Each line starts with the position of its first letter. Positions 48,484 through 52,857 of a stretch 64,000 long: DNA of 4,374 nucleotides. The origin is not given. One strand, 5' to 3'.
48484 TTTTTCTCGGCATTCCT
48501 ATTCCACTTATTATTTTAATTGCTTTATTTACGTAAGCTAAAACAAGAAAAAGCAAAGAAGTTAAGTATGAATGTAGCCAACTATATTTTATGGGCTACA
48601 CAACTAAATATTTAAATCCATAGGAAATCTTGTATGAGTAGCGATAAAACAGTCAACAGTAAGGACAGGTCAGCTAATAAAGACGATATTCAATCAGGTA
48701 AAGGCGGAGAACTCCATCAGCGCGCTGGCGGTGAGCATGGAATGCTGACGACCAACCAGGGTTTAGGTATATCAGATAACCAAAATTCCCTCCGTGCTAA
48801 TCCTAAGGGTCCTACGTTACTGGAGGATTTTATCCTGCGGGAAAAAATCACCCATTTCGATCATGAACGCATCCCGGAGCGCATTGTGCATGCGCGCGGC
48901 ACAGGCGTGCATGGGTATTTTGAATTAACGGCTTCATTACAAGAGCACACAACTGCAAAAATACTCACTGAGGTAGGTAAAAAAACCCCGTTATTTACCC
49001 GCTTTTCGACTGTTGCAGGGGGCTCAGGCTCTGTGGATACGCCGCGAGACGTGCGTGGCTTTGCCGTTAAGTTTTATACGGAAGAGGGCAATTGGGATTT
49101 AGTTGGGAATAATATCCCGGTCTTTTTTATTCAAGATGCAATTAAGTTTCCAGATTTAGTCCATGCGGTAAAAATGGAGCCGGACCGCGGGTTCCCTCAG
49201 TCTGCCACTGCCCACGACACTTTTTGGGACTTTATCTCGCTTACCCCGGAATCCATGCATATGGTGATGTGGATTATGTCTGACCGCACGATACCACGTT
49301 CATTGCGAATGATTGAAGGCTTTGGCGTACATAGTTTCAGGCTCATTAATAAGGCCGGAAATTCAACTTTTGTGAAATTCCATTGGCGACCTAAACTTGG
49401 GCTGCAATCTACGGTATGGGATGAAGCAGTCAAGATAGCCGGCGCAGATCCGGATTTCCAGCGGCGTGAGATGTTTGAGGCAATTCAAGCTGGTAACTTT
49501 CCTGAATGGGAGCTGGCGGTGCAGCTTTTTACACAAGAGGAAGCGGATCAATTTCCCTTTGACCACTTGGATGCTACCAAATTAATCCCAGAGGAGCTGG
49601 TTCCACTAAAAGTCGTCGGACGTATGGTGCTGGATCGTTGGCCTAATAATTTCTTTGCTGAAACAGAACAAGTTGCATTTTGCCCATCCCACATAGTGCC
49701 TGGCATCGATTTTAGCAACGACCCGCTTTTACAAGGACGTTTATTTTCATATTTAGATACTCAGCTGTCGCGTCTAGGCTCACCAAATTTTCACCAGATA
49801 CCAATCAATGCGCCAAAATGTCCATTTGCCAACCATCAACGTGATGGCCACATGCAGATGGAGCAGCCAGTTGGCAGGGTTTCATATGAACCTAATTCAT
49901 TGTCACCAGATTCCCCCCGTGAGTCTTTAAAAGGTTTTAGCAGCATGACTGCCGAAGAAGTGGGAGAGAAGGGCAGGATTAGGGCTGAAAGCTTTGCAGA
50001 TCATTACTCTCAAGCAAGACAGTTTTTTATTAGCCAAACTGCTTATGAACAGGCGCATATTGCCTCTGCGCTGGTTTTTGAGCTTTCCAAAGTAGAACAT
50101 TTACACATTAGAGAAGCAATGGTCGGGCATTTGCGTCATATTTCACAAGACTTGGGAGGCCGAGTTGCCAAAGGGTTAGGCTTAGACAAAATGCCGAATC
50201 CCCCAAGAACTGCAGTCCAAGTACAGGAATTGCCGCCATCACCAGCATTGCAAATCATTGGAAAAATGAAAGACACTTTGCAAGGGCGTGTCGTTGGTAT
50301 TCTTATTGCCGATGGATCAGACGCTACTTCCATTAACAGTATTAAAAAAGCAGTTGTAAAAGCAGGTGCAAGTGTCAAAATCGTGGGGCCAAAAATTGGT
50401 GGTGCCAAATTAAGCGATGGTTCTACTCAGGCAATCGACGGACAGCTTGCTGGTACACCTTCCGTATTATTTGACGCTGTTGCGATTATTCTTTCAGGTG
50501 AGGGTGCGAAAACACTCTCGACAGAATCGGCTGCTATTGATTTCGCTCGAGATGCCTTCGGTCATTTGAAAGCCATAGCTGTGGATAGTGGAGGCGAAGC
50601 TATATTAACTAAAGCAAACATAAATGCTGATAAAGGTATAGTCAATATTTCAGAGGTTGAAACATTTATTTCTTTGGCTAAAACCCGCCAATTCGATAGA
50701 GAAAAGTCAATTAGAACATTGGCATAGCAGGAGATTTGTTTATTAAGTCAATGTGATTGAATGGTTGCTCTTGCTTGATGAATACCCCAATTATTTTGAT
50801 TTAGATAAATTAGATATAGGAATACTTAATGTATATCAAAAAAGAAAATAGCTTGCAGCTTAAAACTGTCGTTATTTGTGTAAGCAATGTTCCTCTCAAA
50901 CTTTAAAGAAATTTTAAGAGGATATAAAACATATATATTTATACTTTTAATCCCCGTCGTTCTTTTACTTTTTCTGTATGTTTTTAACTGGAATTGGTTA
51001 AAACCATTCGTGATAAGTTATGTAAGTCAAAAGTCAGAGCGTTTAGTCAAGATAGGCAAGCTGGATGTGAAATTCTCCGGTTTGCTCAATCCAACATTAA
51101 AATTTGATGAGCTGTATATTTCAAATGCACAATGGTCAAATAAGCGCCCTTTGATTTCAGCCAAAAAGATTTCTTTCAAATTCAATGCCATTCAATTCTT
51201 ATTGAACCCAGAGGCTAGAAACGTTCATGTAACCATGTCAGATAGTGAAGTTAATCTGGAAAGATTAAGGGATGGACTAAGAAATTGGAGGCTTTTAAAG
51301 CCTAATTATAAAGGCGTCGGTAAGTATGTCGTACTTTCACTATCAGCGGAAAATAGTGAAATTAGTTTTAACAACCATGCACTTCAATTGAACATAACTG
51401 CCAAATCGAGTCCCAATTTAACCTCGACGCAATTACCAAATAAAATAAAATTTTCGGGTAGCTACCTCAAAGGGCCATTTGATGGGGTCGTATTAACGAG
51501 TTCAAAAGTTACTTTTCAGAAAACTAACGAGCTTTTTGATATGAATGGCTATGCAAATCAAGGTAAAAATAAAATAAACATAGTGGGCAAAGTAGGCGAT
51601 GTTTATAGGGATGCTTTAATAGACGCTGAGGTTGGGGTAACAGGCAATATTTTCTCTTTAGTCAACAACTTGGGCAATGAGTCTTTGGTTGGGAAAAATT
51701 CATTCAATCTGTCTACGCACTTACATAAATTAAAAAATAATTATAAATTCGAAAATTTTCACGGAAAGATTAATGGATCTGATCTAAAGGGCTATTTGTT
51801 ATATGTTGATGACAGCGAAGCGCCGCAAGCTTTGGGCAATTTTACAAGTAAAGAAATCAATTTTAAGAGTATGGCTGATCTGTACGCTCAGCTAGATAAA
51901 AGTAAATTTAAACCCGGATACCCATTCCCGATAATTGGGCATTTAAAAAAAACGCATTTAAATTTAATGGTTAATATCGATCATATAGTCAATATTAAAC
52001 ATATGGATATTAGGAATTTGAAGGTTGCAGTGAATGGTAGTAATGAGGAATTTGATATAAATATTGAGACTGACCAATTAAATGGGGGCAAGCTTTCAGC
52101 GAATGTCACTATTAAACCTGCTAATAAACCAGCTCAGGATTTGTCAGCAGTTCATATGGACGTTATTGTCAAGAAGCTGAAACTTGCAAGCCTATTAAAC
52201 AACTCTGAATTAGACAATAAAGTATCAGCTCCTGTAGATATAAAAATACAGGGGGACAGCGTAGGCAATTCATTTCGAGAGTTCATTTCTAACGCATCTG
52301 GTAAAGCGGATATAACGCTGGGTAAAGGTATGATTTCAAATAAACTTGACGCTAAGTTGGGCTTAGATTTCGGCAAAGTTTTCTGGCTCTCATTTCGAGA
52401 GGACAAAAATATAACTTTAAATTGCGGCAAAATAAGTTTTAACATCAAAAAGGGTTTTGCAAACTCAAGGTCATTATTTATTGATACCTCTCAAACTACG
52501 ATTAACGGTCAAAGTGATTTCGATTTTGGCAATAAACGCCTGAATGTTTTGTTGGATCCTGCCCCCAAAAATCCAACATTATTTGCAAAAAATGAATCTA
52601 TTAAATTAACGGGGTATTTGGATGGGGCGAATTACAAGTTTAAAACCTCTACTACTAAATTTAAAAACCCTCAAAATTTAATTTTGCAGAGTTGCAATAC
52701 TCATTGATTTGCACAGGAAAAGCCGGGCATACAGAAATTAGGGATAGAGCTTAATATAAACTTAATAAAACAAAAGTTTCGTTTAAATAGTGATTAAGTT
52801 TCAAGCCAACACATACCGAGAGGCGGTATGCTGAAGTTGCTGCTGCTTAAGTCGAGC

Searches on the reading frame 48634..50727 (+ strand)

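Call 9: search_protein_families(library=ncbifam, max_evalue=1e-10, proteins=[window:48634-50727:+])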
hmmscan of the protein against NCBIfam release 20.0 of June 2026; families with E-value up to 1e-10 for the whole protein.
window:48634-50727:+ (697 aa): 1 family
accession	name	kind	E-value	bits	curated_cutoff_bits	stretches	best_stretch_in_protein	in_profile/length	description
NF008422.0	PRK11249.1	equivalog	8.9e-281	933.7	1102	1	12-693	50-747/752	catalase HPII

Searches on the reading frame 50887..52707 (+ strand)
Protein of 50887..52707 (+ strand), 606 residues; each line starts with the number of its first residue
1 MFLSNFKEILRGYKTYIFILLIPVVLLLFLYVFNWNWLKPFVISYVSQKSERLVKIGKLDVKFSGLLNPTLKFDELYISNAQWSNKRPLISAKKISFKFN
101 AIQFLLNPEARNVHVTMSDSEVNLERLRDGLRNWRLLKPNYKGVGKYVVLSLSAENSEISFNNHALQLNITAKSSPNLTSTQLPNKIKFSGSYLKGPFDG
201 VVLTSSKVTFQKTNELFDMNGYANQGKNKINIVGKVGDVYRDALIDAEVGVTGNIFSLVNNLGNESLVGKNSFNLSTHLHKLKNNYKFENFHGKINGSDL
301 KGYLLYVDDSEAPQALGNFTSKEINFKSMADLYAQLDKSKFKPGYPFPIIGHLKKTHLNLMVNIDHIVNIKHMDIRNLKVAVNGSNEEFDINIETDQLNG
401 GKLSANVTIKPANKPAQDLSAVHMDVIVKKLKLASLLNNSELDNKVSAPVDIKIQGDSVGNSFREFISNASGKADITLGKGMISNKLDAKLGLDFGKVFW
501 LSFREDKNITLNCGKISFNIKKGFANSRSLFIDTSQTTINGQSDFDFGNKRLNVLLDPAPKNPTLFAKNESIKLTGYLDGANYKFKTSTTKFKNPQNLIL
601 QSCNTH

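Call 9: search_protein_families(library=ncbifam, max_evalue=1e-10, proteins=[window:50887-52707:+])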
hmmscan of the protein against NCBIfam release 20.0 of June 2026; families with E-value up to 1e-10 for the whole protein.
window:50887-52707:+ (606 aa): 0 families

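Call 75: search_protein_families(library=pfam, max_evalue=0.00001, proteins=[window:50887-52707:+])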
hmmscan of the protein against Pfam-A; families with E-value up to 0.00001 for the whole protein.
window:50887-52707:+ (606 aa): 1 family
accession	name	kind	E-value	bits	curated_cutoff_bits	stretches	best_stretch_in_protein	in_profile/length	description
PF05170.20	AsmA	-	1.6e-14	54.1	29.8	1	352-528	435-605/607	AsmA family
